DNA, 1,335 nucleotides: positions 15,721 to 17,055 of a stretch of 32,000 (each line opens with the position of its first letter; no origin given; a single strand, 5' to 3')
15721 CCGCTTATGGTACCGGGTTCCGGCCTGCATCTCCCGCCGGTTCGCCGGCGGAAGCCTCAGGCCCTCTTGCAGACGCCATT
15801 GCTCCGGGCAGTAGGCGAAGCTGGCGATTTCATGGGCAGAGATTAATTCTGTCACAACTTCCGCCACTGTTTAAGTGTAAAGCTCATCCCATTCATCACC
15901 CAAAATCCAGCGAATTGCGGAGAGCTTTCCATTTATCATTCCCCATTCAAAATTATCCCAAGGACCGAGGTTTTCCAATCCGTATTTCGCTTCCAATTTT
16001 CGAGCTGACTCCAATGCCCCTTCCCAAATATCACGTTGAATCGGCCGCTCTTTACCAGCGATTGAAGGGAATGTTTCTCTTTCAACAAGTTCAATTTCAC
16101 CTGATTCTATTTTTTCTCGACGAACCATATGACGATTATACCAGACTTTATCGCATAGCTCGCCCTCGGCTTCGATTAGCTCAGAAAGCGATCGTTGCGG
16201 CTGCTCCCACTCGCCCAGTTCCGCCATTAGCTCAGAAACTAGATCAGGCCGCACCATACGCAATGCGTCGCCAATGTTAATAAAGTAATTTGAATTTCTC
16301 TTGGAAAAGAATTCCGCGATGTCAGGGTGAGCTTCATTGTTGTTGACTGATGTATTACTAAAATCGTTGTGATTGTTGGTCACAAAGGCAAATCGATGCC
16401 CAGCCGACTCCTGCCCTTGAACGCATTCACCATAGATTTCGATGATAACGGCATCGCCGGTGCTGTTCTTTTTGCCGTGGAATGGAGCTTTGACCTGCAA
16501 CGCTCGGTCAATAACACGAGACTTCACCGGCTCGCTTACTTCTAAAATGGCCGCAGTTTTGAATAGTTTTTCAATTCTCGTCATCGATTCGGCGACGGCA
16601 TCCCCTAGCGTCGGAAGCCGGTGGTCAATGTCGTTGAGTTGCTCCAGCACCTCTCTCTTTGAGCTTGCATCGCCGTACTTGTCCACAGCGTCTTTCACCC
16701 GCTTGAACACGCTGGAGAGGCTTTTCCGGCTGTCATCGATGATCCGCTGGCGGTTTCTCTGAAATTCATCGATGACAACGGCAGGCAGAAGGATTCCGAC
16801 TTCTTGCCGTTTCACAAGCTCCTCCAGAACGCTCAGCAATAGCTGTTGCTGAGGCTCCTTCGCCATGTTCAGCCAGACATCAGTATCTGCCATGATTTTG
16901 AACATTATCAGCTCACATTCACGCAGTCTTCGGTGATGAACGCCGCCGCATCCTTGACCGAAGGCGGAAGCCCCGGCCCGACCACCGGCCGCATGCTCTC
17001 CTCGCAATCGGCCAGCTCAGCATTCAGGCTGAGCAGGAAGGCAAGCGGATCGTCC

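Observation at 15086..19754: Four back-to-back minus-strand ORFs: MmeI-like type IIL enzyme, PIN-like protein and a two-piece membrane Cas4-like nuclease (candidate composite defence operon)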

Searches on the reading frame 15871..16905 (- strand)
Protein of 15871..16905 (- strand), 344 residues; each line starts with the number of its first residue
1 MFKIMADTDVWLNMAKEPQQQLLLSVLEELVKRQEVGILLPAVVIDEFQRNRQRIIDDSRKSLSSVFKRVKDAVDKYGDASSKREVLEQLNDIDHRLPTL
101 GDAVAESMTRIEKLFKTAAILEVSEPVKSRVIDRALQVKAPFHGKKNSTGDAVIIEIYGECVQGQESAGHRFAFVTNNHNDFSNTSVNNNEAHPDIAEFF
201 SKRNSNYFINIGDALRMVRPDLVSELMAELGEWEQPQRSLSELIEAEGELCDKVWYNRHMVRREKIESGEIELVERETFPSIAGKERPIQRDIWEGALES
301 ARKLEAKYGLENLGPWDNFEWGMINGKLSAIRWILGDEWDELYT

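Call 3: search_protein_families(library=pfam, proteins=[window:15871-16905:-], max_evalue=0.1)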
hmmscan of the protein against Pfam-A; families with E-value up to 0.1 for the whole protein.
window:15871-16905:- (344 aa): 2 families
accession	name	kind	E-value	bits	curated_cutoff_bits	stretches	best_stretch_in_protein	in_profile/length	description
PF16289.11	PIN_12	-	7e-27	95.3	32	1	4-182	1-172/172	PIN domain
PF18476.7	PIN_8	-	3.4e-07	30.9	26.1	1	4-113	2-108/227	PIN like domain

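Call 4: search_protein_families(library=padloc, proteins=[window:15871-16905:-], max_evalue=0.1)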
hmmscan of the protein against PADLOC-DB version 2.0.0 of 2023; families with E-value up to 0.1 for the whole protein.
window:15871-16905:- (344 aa): 1 family
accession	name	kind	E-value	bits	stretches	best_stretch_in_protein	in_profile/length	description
PDLC03231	MTase_II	-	0.028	11.2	1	34-84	229-279/488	Type II methyltransferase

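Call 5: search_protein_families(library=ncbifam, proteins=[window:15871-16905:-], max_evalue=0.1)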
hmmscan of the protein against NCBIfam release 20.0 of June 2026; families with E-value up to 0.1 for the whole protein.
window:15871-16905:- (344 aa): 1 family
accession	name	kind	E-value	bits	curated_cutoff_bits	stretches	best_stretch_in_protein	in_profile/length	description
NF010683.0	PRK14083.1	equivalog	0.042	12.3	455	1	40-129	491-578/604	HSP90 family protein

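Call 9: find_homologous_proteins(query=window:15871-16905:-)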
Query window:15871-16905:- (344 aa): 2950 proteins with E <= 0.001 among 5958 candidates; the best 120 are listed.
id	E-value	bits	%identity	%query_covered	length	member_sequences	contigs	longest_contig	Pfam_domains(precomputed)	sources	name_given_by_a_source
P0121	2.4e-226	768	100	100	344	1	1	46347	PF18476.8,PF16289.12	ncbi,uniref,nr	ncbi:PIN domain-containing protein [Tautonia marina]|uniref:PIN domain-containing protein n=1 Tax=Ta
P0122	6.1e-181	619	80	100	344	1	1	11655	PF18476.8,PF16289.12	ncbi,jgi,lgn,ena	jgi:hypothetical protein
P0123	1.4e-179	614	77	100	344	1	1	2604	PF18476.8,PF16289.12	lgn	-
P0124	3.5e-176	603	76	100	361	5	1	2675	PF18476.8,PF16289.12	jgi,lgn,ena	-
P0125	8.6e-175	599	74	100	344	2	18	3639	PF18476.8,PF16289.12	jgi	-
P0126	2.5e-174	597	76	100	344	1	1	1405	PF18476.8,PF16289.12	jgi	-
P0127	1.3e-171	588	73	100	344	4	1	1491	PF18476.8,PF16289.12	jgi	-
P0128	9.1e-157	539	69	100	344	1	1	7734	PF18476.8,PF16289.12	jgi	jgi:PIN domain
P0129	1.4e-156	539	69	100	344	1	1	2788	PF18476.8,PF16289.12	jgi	jgi:hypothetical protein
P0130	3.4e-155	534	67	100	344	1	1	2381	PF18476.8,PF16289.12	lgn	-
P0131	2.5e-144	499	67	100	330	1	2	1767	PF18476.8,PF16289.12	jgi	jgi:hypothetical protein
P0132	1.4e-129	450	58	100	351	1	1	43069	PF18476.8,PF16289.12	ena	-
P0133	7.3e-129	448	57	100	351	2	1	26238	PF18476.8,PF16289.12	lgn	-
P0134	1.0e-128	447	58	100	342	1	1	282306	PF16289.12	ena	-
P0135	1.2e-128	447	58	100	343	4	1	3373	PF18476.8,PF16289.12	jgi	jgi:hypothetical protein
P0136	1.3e-128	447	58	100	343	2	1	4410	PF16289.12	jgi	-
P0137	2.0e-128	446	56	100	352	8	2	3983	PF18476.8,PF16289.12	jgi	jgi:hypothetical protein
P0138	7.2e-128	444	57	100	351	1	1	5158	PF18476.8,PF16289.12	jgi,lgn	jgi:hypothetical protein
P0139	1.0e-127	444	58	100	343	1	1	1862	PF16289.12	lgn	-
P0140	1.2e-127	444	58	100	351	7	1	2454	PF16289.12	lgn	-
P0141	2.5e-127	443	56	100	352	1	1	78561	PF18476.8,PF16289.12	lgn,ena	-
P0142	3.8e-127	442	56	100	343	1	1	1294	PF16289.12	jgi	jgi:hypothetical protein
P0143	4.3e-127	442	57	100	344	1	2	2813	PF16289.12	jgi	jgi:hypothetical protein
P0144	5.7e-127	442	56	100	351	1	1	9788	PF18476.8,PF16289.12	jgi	jgi:hypothetical protein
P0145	6.7e-127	441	56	100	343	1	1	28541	PF16289.12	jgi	jgi:hypothetical protein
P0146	8.5e-127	441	58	100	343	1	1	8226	PF18476.8,PF16289.12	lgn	-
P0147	9.7e-127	441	56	100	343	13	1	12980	PF16289.12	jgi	jgi:hypothetical protein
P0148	1.2e-126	440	56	100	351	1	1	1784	PF16289.12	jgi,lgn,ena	-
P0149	1.2e-126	440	57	100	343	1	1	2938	PF16289.12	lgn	-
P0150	1.3e-126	440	56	100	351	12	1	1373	PF18476.8,PF16289.12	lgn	-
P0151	1.6e-126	440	57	100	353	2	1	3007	PF18476.8,PF16289.12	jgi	jgi:hypothetical protein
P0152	1.8e-126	440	57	100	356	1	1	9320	PF16289.12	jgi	-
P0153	5.4e-126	438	56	100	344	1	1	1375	PF18476.8,PF16289.12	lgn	-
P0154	6.0e-126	438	55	100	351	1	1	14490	PF18476.8,PF16289.12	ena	-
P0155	6.8e-126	438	56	100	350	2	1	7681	PF18476.8,PF16289.12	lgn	-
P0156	7.1e-126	438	56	100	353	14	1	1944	PF16289.12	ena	-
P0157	1.4e-125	437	57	100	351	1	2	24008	PF18476.8,PF16289.12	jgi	jgi:hypothetical protein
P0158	1.5e-125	437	57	100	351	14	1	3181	PF18476.8,PF16289.12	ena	-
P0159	1.7e-125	437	73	75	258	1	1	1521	PF16289.12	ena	-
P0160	1.9e-125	437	56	100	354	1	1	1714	PF18476.8,PF16289.12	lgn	-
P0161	2.6e-125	436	56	100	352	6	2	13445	PF18476.8,PF16289.12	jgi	jgi:hypothetical protein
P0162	3.2e-125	436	56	100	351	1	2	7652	PF18476.8,PF16289.12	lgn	-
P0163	3.6e-125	436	57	100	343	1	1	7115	PF16289.12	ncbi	-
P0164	5.8e-125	435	57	100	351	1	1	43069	PF16289.12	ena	-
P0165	6.3e-125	435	55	100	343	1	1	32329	PF18476.8,PF16289.12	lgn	-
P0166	7.0e-125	435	55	100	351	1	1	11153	PF18476.8,PF16289.12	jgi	jgi:hypothetical protein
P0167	8.7e-125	434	54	100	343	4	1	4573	PF18476.8,PF16289.12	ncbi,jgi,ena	jgi:hypothetical protein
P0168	9.0e-125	434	56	100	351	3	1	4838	PF18476.8,PF16289.12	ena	-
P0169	1.2e-124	434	56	100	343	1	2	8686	PF18476.8,PF16289.12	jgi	jgi:hypothetical protein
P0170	1.4e-124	434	56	100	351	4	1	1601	PF18476.8,PF16289.12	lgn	-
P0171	1.4e-124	434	56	100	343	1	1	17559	PF18476.8,PF16289.12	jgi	jgi:hypothetical protein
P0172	1.5e-124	434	55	100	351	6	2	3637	PF18476.8,PF16289.12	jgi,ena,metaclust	metaclust:\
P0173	2.1e-124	433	58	100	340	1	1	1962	PF16289.12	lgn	-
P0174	2.1e-124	433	55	100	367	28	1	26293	PF18476.8,PF16289.12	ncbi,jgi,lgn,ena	-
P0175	2.2e-124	433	55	100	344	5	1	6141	PF18476.8,PF16289.12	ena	-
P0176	2.6e-124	433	58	100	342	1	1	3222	PF16289.12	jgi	jgi:PIN domain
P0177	3.7e-124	432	55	100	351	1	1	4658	PF18476.8,PF16289.12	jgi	jgi:hypothetical protein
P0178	4.3e-124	432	56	97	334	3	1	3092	PF16289.12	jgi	-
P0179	5.5e-124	432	55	100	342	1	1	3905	PF16289.12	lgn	-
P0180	5.8e-124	432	55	100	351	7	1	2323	PF18476.8,PF16289.12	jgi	jgi:hypothetical protein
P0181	1.0e-123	431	57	100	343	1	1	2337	PF16289.12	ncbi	-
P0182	1.1e-123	431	56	100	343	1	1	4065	PF16289.12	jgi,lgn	jgi:hypothetical protein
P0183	1.3e-123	431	55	100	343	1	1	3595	PF18476.8,PF16289.12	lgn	-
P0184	1.4e-123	430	57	100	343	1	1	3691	PF16289.12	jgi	jgi:predicted nucleic acid-binding protein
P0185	1.7e-123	430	55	100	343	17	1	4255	PF18476.8,PF16289.12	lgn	-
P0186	2.2e-123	430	56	100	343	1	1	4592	PF16289.12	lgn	-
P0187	2.4e-123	430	54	100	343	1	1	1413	PF16289.12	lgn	-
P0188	2.4e-123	430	55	100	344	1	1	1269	PF16289.12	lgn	-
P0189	3.1e-123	429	55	100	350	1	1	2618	PF18476.8,PF16289.12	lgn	-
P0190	3.4e-123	429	54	100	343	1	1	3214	PF16289.12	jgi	jgi:hypothetical protein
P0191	4.0e-123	429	56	100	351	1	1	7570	PF18476.8,PF16289.12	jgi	jgi:hypothetical protein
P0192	4.1e-123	429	55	99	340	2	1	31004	PF16289.12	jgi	jgi:hypothetical protein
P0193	4.7e-123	429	56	100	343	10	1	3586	PF18476.8,PF16289.12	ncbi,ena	-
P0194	5.3e-123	428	56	100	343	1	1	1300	PF16289.12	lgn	-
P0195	5.9e-123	428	56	100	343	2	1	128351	PF16289.12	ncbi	-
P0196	6.4e-123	428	55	100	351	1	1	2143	PF18476.8,PF16289.12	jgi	jgi:hypothetical protein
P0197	6.5e-123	428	57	100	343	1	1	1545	PF16289.12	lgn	-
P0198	8.0e-123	428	55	100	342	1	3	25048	PF16289.12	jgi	jgi:hypothetical protein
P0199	8.5e-123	428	56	100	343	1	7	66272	PF18476.8,PF16289.12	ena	-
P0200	9.6e-123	428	55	100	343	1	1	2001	PF18476.8,PF16289.12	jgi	jgi:hypothetical protein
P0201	1.0e-122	428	56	100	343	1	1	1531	PF18476.8,PF16289.12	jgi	jgi:PIN domain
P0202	1.1e-122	427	56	100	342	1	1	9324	PF16289.12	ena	-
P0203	1.2e-122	427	55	100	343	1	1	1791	PF16289.12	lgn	-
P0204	1.3e-122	427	56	100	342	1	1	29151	PF16289.12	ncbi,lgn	-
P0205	1.4e-122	427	56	100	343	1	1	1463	PF18476.8,PF16289.12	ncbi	-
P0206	2.0e-122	427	56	100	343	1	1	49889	PF18476.8,PF16289.12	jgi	jgi:predicted nucleic acid-binding protein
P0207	2.1e-122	427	56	97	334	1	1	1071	PF16289.12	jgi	jgi:hypothetical protein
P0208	2.5e-122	426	55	100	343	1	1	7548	PF16289.12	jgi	jgi:hypothetical protein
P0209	2.6e-122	426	55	100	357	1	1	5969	PF16289.12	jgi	jgi:hypothetical protein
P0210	2.7e-122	426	55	100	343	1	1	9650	PF18476.8,PF16289.12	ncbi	-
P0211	3.7e-122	426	56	100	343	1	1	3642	PF18476.8,PF16289.12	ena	-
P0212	4.4e-122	425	57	100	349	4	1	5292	PF18476.8,PF16289.12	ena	-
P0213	4.8e-122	425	56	100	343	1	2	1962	PF18476.8,PF16289.12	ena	-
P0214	5.7e-122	425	55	100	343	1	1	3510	PF18476.8,PF16289.12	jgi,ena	-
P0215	6.0e-122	425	54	100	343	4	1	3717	PF18476.8,PF16289.12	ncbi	-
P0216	6.0e-122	425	56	100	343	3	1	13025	PF16289.12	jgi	jgi:hypothetical protein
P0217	8.1e-122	425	54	100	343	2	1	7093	PF18476.8,PF16289.12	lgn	-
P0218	8.7e-122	425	53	100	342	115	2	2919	PF18476.8,PF16289.12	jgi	jgi:hypothetical protein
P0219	8.9e-122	424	56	100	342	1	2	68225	PF18476.8,PF16289.12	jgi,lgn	jgi:hypothetical protein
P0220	9.1e-122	424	55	100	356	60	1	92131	PF18476.8,PF16289.12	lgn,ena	-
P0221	9.6e-122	424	54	100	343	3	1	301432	PF18476.8,PF16289.12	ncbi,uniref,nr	ncbi:PIN domain-containing protein [Phosphitispora fastidiosa]|uniref:PIN domain-containing protein 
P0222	1.1e-121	424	54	100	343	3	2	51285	PF18476.8,PF16289.12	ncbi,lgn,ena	-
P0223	1.2e-121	424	54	100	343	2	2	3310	PF18476.8,PF16289.12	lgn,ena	-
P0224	1.6e-121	424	54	100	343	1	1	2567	PF16289.12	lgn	-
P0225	1.6e-121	424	55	100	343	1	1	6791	PF16289.12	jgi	jgi:PIN domain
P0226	1.7e-121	424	55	100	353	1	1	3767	PF18476.8,PF16289.12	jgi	jgi:PIN domain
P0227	1.7e-121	424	55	100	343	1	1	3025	PF18476.8,PF16289.12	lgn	-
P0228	2.0e-121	423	56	100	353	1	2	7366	PF16289.12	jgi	jgi:PIN domain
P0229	2.1e-121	423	56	100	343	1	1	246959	PF18476.8,PF16289.12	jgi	jgi:hypothetical protein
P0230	2.6e-121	423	55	100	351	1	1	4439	PF18476.8,PF16289.12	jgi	jgi:hypothetical protein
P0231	2.7e-121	423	54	100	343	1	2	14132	PF18476.8,PF16289.12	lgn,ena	-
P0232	2.7e-121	423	53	100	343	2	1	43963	PF16289.12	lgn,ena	-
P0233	2.9e-121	423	54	100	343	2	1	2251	PF18476.8,PF16289.12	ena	-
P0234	3.1e-121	423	54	100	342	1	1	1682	PF16289.12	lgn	-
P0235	3.2e-121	423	55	100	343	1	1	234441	PF16289.12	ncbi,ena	-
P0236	3.5e-121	423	55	100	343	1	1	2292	PF16289.12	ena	-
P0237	3.7e-121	422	54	100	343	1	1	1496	PF18476.8,PF16289.12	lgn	-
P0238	4.0e-121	422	56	100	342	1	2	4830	PF16289.12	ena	-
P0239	4.2e-121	422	55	100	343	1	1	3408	PF18476.8,PF16289.12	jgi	-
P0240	4.2e-121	422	55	100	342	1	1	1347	PF18476.8,PF16289.12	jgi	jgi:hypothetical protein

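Call 11: find_encoding_contigs(protein=P0121, flank=10000, max_places=3)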
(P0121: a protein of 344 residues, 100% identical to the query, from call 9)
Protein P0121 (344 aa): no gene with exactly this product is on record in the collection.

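Call 17: find_related_loci(query=A2, collection=genome_contigs, flank=10000)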
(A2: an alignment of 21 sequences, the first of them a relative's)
Query A2 (344 aa) in genome_contigs; peptide patterns used: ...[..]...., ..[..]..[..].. (x = any residue, [..] = any of these).
596 stretches matched a pattern; 554 encode a relative of the query (tblastn E <= 1e-3); the best 80 are kept; 80 distinct loci.
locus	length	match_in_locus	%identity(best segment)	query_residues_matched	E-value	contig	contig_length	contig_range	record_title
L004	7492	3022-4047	56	2-344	8e-131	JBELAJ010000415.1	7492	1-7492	MAG: Terriglobia bacterium isolate SPRUCE 90 SPRUCE_90_415, whole genome shotgun sequence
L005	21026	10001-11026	56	2-344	2e-130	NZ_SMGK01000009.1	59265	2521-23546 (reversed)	Acidipila rosea strain DSM 103428 Ga0215723_109, whole genome shotgun sequence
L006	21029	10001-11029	56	1-344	1e-128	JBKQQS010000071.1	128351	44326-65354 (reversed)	MAG: Rhodomicrobium sp. isolate MGr2D2E2F__bin_116 MGr2D2E2F_000000152813, whole genome shotgun sequence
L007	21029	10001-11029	53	1-344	5e-128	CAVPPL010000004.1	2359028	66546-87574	MAG: uncultured Planctomycetia bacterium isolate MFD00008.bin.3.132 genome assembly, contig: contig_19889, whole genome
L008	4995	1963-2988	55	2-344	3e-128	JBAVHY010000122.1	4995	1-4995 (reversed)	MAG: Candidatus Acidiferrum sp. isolate MFD02551_ilm_asm_bin5 k127_163897, whole genome shotgun sequence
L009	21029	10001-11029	54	1-344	4e-127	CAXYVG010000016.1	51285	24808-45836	MAG: uncultured bacterium isolate ERR13598973_concoct_86 genome assembly, contig: ERZ24875783.68, whole genome shotgun s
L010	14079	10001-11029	53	1-344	5e-127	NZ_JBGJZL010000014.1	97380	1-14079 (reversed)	Pelosinus sp. sgz500959 Scaffold14, whole genome shotgun sequence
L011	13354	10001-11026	55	2-344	3e-126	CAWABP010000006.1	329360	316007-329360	MAG: Candidatus Acidoferrales bacterium isolate MFD05377.bin.1.115 genome assembly, contig: contig_14903, whole genome s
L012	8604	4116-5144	56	1-344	4e-126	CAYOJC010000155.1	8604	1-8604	MAG TPA_asm: uncultured Syntrophobacteraceae bacterium isolate SRP136066_co1_407 genome assembly, contig: NODE_12011_len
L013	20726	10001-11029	54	1-344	6e-126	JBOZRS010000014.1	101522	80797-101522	MAG: Microvirga sp. isolate Bin11 W5_k97_12522, whole genome shotgun sequence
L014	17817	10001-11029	53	1-344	5e-125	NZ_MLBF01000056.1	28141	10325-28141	Desulfosporosinus metallidurans strain OL contig00056, whole genome shotgun sequence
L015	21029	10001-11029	53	1-344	2e-124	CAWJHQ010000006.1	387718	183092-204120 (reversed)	MAG: uncultured Alphaproteobacteria bacterium isolate MFD03602.bin.2.63 genome assembly, contig: contig_17951, whole gen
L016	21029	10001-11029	53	1-344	2e-124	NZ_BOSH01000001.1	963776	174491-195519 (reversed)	Paenibacillus sp. J2TS4 sequence01, whole genome shotgun sequence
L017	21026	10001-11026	52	1-344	4e-123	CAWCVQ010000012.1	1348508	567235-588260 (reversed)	MAG: uncultured Acidobacteriaceae bacterium isolate MFD00964.bin.1.252 genome assembly, contig: contig_5231, whole genom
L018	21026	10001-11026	52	1-344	8e-123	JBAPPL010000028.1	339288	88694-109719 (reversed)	MAG: Candidatus Sulfotelmatobacter sp. isolate MFD03315_ilm_asm_bin6 k127_15974, whole genome shotgun sequence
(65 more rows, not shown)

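Call 35: search_dna_similar(query=window:15871-16905:-, collection=plasmids, mode=protein, max_evalue=1e-10, max_rows=30)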
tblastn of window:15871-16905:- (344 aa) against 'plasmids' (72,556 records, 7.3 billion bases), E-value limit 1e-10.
Records with a match: 42; places in all: 42; records where one place covers at least 80% of the query: 41.
Best place of each record, by identity: <60% 42.
By first word of the organism name: Clavibacter 13; Rhizobium 7; Aeromonas 5; Agrobacterium 3; Photobacterium 2; Acidovorax 1; Chryseobacterium 1; Roseibium 1; Blastomonas 1; Vibrio 1; and 7 more.
By predicted mobility (MOB-suite, as given by PLSDB): conjugative 21; non-mobilizable 11; mobilizable 10.
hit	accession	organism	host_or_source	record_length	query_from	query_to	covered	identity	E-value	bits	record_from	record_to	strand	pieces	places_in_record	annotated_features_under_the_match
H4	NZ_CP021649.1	Acidovorax sp. T1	-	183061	1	344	100%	45.1%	7e-79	269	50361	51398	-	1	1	PIN domain-containing protein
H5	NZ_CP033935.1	Chryseobacterium balustinum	fish,pure isolate,blood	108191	3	342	99%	44.4%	2e-82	279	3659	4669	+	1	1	PIN domain-containing protein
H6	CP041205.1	Rhizobium sp. NIBRBAC000502774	Genome assembly,Coal mine soil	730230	3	344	99%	43.7%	3e-85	288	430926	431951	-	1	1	hypothetical protein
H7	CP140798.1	Rhizobium beringeri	Trifolium pratense,whole organism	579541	2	344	100%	43.2%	1e-82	280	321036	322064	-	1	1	PIN domain-containing protein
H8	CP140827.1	Rhizobium beringeri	Trifolium pratense,whole organism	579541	2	344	100%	43.2%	1e-82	280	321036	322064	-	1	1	PIN domain-containing protein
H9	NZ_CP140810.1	Rhizobium beringeri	Trifolium pratense,whole organism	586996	2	344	100%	43.2%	1e-82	280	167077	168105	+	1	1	PIN domain-containing protein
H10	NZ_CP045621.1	Roseibium aggregatum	-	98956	3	344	99%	42.9%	2e-82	280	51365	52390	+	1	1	PIN domain-containing protein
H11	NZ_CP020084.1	Blastomonas fulva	Cell culture,microcystis culture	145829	1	344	100%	42.5%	3e-78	267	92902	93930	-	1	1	PIN domain-containing protein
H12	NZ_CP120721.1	Vibrio coralliilyticus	tissue sample,sea urchin, ...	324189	1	344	100%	42.0%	6e-69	241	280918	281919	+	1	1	PIN domain-containing protein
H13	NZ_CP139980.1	Sphingobium yanoikuyae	-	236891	3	344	99%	42.2%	1e-76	263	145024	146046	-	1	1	PIN domain-containing protein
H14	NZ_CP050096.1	Rhizobium leguminosarum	Trifolium pratense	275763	1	344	100%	41.7%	2e-80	274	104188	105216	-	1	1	PIN domain-containing protein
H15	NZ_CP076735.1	Photobacterium damselae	fish,whole organism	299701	1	344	100%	41.7%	9e-68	237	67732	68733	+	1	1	PIN domain-containing protein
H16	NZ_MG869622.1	Polaromonas sp. H8N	Hansbreen Glacier, Spitsbergen, surface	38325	1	344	100%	41.5%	1e-72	251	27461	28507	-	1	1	PIN domain-containing protein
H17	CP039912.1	Agrobacterium tumefaciens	-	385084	1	344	100%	41.4%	4e-78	267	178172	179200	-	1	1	hypothetical protein (x2)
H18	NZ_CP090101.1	Rhizobium leguminosarum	Trifolium pratense,Cell culture,Plant ...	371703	1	344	100%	41.0%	2e-78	268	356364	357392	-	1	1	PIN domain-containing protein | hypothetical protein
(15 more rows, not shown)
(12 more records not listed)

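Call 44: find_encoding_contigs(protein=P0122, flank=8000, max_places=4)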
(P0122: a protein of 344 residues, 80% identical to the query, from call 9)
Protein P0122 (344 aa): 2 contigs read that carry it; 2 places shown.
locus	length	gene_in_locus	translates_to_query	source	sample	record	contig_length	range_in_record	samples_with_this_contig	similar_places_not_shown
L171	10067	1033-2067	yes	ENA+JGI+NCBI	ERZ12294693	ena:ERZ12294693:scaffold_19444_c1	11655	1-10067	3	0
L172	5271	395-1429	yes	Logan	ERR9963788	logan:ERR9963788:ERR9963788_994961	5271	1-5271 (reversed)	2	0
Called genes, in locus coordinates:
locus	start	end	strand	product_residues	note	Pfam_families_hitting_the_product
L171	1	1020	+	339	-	?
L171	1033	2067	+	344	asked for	PF16289:PIN_12, PF18476:PIN_8 (weak)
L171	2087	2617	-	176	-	PF06114:Peptidase_M78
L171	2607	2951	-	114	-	PF13560:HTH_31, PF01381:HTH_3 (weak)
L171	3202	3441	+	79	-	PF14452:Multi_ubiq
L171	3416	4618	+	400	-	PF20590:DUF6791, PF00899:ThiF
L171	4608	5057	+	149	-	PF20137:BubE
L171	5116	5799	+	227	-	-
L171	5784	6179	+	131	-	-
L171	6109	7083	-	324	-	PF03116:NQR2_RnfD_RnfE (faint)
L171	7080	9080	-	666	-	PF13517:FG-GAP_3, PF01839:FG-GAP (weak), PF13517:FG-GAP_3, PF07593:UnbV_ASPIC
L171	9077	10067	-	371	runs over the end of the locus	-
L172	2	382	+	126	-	?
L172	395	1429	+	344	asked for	PF16289:PIN_12, PF18476:PIN_8 (weak)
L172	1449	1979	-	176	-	PF06114:Peptidase_M78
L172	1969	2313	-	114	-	PF13560:HTH_31, PF01381:HTH_3 (weak)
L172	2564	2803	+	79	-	PF14452:Multi_ubiq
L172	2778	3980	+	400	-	PF20590:DUF6791, PF00899:ThiF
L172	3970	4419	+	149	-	PF20137:BubE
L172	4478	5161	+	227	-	-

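Call 45: find_encoding_contigs(protein=P0128, flank=8000, max_places=4)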
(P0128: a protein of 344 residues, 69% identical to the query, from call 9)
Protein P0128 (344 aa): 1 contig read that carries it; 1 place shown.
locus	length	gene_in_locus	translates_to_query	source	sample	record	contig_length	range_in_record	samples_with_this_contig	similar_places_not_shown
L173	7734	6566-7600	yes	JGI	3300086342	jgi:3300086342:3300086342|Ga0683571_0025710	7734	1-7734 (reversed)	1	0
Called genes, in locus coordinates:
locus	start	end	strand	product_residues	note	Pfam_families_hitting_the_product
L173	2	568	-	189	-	?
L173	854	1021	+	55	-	-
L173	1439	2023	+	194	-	-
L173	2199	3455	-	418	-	PF16697:Yop-YscD_cpl (faint), PF00498:FHA (weak)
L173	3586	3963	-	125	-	PF01850:PIN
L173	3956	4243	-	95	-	-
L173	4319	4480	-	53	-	-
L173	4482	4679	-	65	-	-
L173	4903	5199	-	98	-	PF02604:PhdYeFM_antitox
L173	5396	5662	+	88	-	PF02604:PhdYeFM_antitox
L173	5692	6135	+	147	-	PF01850:PIN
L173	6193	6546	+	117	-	PF00589:Phage_integrase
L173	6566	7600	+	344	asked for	PF16289:PIN_12, PF18476:PIN_8 (weak)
